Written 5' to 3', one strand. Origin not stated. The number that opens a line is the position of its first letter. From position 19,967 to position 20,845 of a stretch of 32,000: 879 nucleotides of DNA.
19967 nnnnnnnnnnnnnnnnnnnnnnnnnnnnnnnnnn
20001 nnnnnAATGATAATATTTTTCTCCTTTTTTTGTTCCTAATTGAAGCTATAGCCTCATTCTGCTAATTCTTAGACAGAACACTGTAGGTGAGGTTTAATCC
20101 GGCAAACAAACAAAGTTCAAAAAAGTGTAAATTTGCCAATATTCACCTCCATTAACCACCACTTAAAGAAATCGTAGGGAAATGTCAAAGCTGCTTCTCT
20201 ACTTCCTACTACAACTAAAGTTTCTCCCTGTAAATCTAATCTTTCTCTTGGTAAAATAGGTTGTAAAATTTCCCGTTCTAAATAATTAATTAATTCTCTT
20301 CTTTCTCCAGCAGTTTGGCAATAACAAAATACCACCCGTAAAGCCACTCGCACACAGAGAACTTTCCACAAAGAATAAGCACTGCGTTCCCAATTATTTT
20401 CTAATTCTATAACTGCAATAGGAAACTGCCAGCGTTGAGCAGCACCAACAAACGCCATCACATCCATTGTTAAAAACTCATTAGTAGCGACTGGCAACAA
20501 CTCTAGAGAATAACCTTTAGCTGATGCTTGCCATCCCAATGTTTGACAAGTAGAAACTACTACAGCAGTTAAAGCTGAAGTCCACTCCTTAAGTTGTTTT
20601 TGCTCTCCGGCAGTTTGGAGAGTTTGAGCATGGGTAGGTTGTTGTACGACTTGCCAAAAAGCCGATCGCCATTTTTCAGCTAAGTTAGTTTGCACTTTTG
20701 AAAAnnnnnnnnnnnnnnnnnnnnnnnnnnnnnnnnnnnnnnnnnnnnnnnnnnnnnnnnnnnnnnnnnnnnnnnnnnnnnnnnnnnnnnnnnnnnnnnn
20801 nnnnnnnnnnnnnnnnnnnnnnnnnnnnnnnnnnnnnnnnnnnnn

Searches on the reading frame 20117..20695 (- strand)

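Call 8: search_protein_families(library=pfam, proteins=[window:20117-20695:-], max_evalue=0.01)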
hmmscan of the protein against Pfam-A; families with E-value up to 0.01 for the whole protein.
window:20117-20695:- (192 aa): 1 family
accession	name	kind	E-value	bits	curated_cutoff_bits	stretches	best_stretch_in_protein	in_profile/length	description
PF14918.11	MTBP_N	-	0.0018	18.2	30.1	1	18-67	161-208/254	MDM2-binding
